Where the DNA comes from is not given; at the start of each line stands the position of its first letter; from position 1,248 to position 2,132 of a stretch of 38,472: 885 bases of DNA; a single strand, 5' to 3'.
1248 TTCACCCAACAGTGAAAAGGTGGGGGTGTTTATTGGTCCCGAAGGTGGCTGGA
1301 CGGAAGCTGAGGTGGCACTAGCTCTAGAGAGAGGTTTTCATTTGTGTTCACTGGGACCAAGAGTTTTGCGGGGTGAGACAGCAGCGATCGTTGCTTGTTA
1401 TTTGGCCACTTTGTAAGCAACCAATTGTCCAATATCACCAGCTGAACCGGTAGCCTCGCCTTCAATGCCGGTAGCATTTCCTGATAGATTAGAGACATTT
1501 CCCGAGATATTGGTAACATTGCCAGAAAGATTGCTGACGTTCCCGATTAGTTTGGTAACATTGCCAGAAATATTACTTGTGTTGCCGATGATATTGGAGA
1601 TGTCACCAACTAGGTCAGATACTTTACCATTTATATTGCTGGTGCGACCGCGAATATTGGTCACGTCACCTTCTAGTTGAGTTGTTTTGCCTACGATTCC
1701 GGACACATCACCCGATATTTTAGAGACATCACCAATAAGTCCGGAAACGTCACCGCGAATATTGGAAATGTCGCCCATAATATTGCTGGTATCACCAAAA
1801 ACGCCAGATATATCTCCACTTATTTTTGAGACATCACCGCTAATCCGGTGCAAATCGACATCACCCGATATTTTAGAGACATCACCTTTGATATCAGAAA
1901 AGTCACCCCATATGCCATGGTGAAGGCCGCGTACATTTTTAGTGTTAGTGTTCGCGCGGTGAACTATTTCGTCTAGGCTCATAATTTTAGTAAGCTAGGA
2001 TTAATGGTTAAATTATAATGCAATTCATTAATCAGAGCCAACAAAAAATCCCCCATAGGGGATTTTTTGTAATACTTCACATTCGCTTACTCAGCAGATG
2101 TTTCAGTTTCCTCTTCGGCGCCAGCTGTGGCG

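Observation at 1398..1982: Cytoplasmic protein built almost entirely of about 23 G-[DN]-[VIT]-[ST]-x-[IL]-x heptads, with no family I can assign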

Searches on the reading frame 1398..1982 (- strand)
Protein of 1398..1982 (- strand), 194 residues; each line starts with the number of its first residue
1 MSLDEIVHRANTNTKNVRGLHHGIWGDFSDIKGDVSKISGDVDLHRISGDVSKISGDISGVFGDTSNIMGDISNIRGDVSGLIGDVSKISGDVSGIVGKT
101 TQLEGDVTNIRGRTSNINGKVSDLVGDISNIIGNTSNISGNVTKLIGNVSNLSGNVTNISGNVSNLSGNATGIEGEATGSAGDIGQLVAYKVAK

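Call 3: search_protein_families(library=pfam, proteins=[window:1398-1982:-], max_evalue=10)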
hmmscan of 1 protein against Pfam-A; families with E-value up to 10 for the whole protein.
window:1398-1982:- (194 aa): 15 families
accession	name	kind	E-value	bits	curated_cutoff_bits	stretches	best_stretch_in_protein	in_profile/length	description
PF04728.18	LPP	-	2.9e-06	28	29.1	1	142-177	2-37/53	Lipoprotein leucine-zipper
PF04513.17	Baculo_PEP_C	-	3.4e-06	27.6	38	2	50-178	3-123/140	Baculovirus polyhedron envelope protein, PEP, C terminus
PF07889.17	DUF1664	-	5.3e-05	23.7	34.6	1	100-174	47-121/124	Protein of unknown function (DUF1664)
PF06103.16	DUF948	-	0.00035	21.1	37.2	1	107-167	28-88/89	Bacterial protein of unknown function (DUF948)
PF06009.19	Laminin_II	-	0.0012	19.3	33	2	108-170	6-68/138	Laminin Domain II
PF00015.26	MCPsignal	-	0.038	14.3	34.6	1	93-166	95-168/172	Methyl-accepting chemotaxis protein (MCP) signalling domain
PF12396.14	DUF3659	-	0.043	14.1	24.8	2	130-163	13-51/61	Protein of unknown function (DUF3659)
PF05377.16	FlaC_arch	-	0.054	14.3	27.8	0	113-152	1-40/55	Flagella accessory protein C (FlaC)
PF14523.12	Syntaxin_2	-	0.096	13.1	26.5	1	86-137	9-62/134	Syntaxin-like protein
PF25421.1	DUF7891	-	0.11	13.1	27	0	118-152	9-44/90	Domain of unknown function (DUF7891)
PF23284.2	KOW2_Spt5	-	0.13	12.6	28.9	1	75-93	8-26/50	Transcription elongation factor SPT5, second KOW domain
PF06008.19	Laminin_I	-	0.17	12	34.6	1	87-153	50-116/259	Laminin Domain I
PF15237.11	PTRF_SDPR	-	0.2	11.7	30.5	1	110-166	28-84/250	PTRF/SDPR family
PF20808.2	MINT_RAM7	-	0.54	11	108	0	100-182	25-107/110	Msx2-interacting protein, RAM7 domain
PF12296.13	HsbA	-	4.5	8.2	33.5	1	67-109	3-48/121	Hydrophobic surface binding protein A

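Call 4: search_protein_families(library=ncbifam, proteins=[window:1398-1982:-], max_evalue=10)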
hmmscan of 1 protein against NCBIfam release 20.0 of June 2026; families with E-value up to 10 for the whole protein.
window:1398-1982:- (194 aa): 12 families
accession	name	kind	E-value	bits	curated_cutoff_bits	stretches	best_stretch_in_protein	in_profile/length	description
NF047709.1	RiPP_TigB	exception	3.5e-05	23.7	70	3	40-98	6-66/68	methyl-cyclopropylglycine-containing RiPP peptide TigB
NF040788.1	S-lay_SlaB_Mtsph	equivalog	0.0009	18.3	700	2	102-171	319-388/416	S-layer protein SlaB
NF011925.1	PRK15396.1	subfamily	0.008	16.4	108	0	86-111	27-52/78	major outer membrane lipoprotein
NF038218.1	IcmG_DotF_IVB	equivalog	0.036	13.7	200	1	101-166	120-185/266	type IVB secretion system protein IcmG/DotF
NF011613.0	PRK15039.1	equivalog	0.088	13.5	138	1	64-88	34-58/90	Ni(II)/Co(II)-binding transcriptional repressor RcnR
NF002194.0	PRK01059.1-4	equivalog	0.21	10.6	385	1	45-76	184-215/345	protein arginine kinase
NF001940.0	PRK00720.1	equivalog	0.29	11.2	83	0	119-132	23-36/78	twin-arginine translocase TatA/TatE family subunit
NF033925.0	pora_1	subfamily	0.33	11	50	0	83-147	8-42/42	PorA family porin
TIGR04197.1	T7SS_SACOL2603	subfamily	0.49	11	26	1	134-171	4-41/85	TIGR04197 family type VII secretion effector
NF050175.1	MBP-1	equivalog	0.5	10.7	80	0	86-109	9-32/78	microaggregate-binding protein 1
NF053530.1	T3SS_pilin_HrpA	equivalog_domain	1.9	8.9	34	1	130-176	7-53/118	type III secretion system major pilin HrpA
NF010007.0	PRK13480.1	equivalog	2.4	7.2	460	1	42-82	190-229/314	3'-5' exoribonuclease YhaM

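Call 6: search_solved_structures(query=window:1398-1982:-, max_evalue=10, show_alignments=3)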
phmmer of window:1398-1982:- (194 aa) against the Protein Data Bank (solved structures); distinct sequences matched with E-value up to 10: 31.
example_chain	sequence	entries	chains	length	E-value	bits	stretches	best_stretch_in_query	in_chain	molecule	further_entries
8weg_A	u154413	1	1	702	2.4e-05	27.7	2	41-152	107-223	MALE DISCOVERER 1-INTERACTING RECEPTOR-LIKE KINASE 2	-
8weh_A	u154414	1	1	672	2.5e-05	27.6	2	41-152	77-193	MALE DISCOVERER 1-INTERACTING RECEPTOR-LIKE KINASE 2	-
8wef_A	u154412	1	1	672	2.6e-05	27.6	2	78-153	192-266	MALE DISCOVERER 1-INTERACTING RECEPTOR-LIKE KINASE 2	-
8wei_A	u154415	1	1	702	2.8e-05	27.5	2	54-153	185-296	MALE DISCOVERER 1-INTERACTING RECEPTOR-LIKE KINASE 2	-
4lin_A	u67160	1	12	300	0.0006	23.1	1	93-191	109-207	Tail needle protein gp26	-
9eg6_A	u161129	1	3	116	0.0011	22.3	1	94-174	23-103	Caveolae-associated protein 1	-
8qox_B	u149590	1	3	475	0.0021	21.4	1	77-175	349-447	Conserved membrane protein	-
3h2d_A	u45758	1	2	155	0.0028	21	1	75-141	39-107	CheC-like superfamily protein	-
6vpw_A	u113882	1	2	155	0.0057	20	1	75-133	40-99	Chemotaxis protein CheX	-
4qkv_A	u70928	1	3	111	0.0064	19.8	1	94-174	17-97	Polymerase I and transcript release factor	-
9egn_A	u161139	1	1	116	0.0068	19.7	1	94-174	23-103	Caveolae-associated protein 1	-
3iic_A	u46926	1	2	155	0.012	18.9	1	75-138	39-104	CheC domain protein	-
9eiu_A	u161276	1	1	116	0.035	17.4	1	94-174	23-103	Caveolae-associated protein 1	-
1eca_A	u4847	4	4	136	0.052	16.8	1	66-147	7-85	ERYTHROCRUORIN (AQUO MET) | ERYTHROCRUORIN (CYANO MET) | ERYTHROCRUORIN (CARBONMONOXY)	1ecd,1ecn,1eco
2wpq_A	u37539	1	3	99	0.055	16.7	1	89-176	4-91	TRIMERIC AUTOTRANSPORTER ADHESIN FRAGMENT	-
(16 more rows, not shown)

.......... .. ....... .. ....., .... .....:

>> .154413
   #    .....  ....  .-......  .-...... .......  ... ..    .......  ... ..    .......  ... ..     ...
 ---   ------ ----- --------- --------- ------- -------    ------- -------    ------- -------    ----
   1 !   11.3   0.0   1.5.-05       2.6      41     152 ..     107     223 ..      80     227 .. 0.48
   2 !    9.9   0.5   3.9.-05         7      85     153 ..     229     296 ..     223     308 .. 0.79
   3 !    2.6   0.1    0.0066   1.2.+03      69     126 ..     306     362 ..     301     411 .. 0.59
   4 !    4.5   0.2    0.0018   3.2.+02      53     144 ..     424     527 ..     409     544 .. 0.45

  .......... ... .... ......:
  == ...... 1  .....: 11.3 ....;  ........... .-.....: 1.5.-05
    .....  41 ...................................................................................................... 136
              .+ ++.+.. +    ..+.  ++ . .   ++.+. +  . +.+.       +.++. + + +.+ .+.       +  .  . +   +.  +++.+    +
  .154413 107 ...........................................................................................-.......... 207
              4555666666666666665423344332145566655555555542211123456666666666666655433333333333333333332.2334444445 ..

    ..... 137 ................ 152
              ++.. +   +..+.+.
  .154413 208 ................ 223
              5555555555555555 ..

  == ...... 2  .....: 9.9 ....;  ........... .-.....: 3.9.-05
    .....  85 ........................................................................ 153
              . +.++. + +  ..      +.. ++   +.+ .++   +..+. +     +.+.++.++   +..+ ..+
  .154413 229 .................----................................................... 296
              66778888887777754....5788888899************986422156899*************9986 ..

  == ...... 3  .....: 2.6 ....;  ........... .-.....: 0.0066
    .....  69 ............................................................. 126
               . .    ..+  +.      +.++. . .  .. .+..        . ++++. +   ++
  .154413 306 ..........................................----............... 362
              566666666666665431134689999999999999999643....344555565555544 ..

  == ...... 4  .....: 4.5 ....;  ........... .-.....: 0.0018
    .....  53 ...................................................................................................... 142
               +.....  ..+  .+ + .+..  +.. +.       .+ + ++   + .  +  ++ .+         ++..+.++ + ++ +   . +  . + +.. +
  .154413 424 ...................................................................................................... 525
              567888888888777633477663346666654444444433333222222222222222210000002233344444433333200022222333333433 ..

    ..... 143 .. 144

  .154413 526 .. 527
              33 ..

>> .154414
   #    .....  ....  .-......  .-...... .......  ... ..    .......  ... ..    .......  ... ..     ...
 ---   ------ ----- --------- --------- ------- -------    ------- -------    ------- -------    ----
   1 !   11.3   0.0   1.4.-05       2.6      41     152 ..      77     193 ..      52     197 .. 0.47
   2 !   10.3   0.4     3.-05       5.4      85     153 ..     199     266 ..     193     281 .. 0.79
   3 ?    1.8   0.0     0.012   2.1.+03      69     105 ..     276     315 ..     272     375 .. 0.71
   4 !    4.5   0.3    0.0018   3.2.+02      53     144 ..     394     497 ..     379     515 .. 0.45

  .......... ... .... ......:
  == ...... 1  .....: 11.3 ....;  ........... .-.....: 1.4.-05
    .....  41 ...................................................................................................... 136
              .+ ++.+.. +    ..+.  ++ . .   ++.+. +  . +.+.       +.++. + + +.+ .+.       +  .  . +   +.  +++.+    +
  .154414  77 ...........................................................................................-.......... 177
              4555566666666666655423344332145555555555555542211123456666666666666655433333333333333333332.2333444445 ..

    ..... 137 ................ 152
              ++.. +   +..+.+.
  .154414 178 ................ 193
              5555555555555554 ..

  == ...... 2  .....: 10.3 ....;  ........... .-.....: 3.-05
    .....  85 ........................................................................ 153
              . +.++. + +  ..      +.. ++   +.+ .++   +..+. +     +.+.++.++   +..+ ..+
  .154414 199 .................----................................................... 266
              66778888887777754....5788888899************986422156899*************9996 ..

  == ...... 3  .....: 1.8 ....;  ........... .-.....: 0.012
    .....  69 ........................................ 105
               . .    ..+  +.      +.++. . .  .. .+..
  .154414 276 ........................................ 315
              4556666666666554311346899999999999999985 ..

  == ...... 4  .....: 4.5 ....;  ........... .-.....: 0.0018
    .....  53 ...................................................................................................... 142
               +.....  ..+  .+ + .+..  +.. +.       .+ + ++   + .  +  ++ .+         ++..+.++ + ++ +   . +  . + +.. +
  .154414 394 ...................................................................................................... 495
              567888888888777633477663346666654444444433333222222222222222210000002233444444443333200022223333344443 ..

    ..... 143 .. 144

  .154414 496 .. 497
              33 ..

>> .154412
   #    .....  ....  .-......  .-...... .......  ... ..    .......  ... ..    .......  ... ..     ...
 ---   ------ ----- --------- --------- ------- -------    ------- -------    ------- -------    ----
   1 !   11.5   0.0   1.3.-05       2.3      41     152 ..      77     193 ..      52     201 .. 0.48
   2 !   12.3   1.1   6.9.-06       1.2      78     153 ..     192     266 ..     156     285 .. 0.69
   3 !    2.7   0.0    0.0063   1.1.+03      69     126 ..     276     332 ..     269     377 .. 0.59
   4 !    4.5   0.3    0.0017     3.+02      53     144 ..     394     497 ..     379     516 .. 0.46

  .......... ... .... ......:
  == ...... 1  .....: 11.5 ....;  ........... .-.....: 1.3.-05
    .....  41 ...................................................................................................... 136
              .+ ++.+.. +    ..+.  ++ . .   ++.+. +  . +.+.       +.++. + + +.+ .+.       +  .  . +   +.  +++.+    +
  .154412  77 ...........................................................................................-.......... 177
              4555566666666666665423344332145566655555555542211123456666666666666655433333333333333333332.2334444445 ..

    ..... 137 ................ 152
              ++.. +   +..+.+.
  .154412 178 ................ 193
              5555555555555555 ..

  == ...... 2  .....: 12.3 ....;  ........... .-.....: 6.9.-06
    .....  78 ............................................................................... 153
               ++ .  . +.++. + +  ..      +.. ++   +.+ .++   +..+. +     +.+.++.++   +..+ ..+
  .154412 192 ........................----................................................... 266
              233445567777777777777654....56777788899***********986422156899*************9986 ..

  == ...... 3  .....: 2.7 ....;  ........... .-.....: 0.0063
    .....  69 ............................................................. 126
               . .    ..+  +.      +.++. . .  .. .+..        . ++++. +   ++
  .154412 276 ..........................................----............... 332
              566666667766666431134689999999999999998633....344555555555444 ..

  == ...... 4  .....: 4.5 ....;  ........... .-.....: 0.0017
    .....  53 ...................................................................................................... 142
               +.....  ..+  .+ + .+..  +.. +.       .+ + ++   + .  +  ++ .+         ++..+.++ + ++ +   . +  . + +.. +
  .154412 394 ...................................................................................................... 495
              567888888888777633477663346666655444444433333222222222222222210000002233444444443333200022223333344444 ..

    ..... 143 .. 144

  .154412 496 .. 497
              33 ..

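Call 7: find_homologous_proteins(query=window:1398-1982:-, max_evalue=0.001)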
Query window:1398-1982:- (194 aa): 56 proteins with E <= 0.001 among 1960 candidates.
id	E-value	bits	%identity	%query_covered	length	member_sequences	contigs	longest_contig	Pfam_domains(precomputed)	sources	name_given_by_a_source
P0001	1.5e-24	105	36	91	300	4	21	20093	-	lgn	-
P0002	8.2e-22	96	50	59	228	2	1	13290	PF06009.20,PF07889.18,PF04728.19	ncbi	ncbi:MAG: hypothetical protein QW478_03085 [Candidatus Micrarchaeaceae archaeon]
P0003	2.6e-16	78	45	54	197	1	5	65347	-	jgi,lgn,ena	jgi:hypothetical protein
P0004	3.2e-16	78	40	65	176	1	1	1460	-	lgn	-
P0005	1.8e-15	75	42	49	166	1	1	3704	-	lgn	-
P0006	2.5e-15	75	43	66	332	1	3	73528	-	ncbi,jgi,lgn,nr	ncbi:MAG: hypothetical protein HQ530_04435 [Parcubacteria group bacterium]|nr:hypothetical protein [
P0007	2.8e-15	75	51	51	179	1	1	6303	-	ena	-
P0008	1.2e-14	73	46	54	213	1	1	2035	-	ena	-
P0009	1.6e-14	72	37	77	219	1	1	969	-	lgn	-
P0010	2.1e-14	72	49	49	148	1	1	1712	-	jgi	jgi:hypothetical protein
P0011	3.7e-14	71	52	43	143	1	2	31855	-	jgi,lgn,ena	jgi:hypothetical protein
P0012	6.2e-14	70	45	52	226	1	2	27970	-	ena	-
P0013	3.9e-13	68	56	44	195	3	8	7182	-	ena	-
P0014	1.3e-12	66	45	50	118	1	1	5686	-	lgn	-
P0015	2.8e-12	65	37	64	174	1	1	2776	-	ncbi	-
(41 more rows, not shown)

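Call 16: find_encoding_contigs(protein=window:1398-1982:-, flank=3000, max_places=4)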
Protein window:1398-1982:- (194 aa): no gene with exactly this product is on record in the collection.

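Call 18: find_encoding_contigs(protein=P0006, flank=6000, max_places=3)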
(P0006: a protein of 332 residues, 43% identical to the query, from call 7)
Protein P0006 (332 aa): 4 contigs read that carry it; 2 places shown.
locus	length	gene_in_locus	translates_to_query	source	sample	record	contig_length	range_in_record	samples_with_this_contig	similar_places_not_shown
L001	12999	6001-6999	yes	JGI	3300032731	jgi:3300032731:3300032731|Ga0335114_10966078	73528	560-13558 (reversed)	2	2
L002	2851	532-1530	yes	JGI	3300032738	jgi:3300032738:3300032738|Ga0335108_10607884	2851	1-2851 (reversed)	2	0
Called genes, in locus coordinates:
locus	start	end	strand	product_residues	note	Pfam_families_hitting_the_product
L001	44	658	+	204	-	-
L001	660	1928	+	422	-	PF08843:AbiEii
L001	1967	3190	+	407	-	PF01841:Transglut_core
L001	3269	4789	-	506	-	PF13522:GATase_6, PF13537:GATase_7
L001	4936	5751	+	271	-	PF01063:Aminotran_4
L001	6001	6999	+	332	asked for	-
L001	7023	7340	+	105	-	-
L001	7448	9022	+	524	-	PF00570:HRDC, PF13742:tRNA_anti_2, PF02601:Exonuc_VII_L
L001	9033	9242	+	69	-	PF02609:Exonuc_VII_S (weak)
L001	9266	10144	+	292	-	PF00892:EamA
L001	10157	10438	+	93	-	-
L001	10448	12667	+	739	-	PF00400:WD40 (faint), PF12894:ANAPC4_WD40 (faint), PF23381:Beta-prop_IFT122_1st, PF23414:Beta-prop_EML_2, PF24796:WDR55 (faint), PF25174:Beta-prop_THOC3 (weak), PF13360:PQQ_2, PF13570:Beta-prop_ACSF4, +3 more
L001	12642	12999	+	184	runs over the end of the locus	PF01863:YgjP-like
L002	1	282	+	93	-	?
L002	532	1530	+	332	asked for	-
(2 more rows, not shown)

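Call 19: find_encoding_contigs(protein=P0003, flank=6000, max_places=3)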
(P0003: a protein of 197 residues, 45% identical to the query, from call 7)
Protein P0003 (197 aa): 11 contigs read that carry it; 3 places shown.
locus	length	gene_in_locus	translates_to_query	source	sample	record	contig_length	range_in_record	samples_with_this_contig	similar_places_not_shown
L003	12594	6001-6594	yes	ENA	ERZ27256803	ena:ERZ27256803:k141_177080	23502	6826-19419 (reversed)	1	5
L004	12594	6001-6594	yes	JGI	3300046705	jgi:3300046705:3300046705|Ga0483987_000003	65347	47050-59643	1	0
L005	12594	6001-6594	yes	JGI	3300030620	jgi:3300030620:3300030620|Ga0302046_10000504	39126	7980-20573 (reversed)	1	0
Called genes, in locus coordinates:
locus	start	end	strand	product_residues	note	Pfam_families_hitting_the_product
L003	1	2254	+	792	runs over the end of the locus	PF00476:DNA_pol_A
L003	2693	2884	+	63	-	-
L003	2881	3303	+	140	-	-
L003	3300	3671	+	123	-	-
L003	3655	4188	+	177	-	PF07463:NUMOD4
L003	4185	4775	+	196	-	-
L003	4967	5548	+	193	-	-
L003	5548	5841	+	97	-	-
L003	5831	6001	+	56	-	-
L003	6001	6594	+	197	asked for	-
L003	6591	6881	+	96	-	-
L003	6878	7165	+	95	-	PF12728:HTH_17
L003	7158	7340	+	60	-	-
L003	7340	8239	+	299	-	-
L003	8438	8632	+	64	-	-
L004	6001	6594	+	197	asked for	-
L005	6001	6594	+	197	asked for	-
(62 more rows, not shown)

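Call 20: predict_structure(alignment_id=A1)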
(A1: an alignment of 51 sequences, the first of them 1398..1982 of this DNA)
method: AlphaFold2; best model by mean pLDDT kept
length: 194 residues; sequences in the alignment: 51
mean_pLDDT: 76.5   pTM: 0.39
mean pLDDT of the five models: 76.5, 70.5, 68.7, 63.1, 62.9
residues with pLDDT >= 90: 33; 70-90: 115; 50-70: 43; < 50: 3
segments of 3 or more residues with pLDDT < 50: none
pLDDT, mean of each block of 10 residues (from residue 1): 66 64 75 76 71 76 77 77 78 78 72 78 91 89 93 94 84 57 62 61
secondary structure, 60 per line:
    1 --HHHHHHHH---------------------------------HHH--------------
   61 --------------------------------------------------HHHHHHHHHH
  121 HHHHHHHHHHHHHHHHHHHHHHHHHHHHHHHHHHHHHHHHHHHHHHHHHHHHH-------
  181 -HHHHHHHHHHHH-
elements in order: H3-10 H111-173 H182-193

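Call 23: search_protein_representatives(protein=window:1398-1982:-)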
Query: 194 residues. Proteins with E-value up to 0.001 (for the whole library): 2377; up to 1e-10: 285; up to 1e-30: 18. The best 150 are listed.
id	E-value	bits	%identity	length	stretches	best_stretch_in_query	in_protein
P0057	4.4e-79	281.1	52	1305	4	24-182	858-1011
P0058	1.6e-62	227.2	45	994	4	24-166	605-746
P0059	5.3e-46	173.3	43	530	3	51-178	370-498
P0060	1.2e-40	155.9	27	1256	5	47-167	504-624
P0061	4.2e-40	154.1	32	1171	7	49-174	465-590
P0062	1.5e-39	152.3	27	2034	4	46-188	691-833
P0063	2.3e-37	145.1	34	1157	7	105-191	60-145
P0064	1.1e-35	139.7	74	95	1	1-94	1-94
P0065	5.2e-35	137.5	33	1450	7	51-180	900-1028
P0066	1.5e-34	136.0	38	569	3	47-186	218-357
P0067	2.7e-34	135.1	37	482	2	18-187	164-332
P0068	1.0e-32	130.0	43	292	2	24-176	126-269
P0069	2.1e-32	129.0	43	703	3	32-176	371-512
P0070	2.2e-32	128.9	32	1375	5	23-184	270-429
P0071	3.2e-32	128.4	41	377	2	17-141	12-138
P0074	6.7e-31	124.1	47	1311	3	43-128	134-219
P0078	6.6e-27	111.1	35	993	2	25-169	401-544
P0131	9.3e-18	81.2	27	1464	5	41-176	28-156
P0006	7.8e-16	75.0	54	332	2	67-137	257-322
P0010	6.5e-15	72.0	50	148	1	13-118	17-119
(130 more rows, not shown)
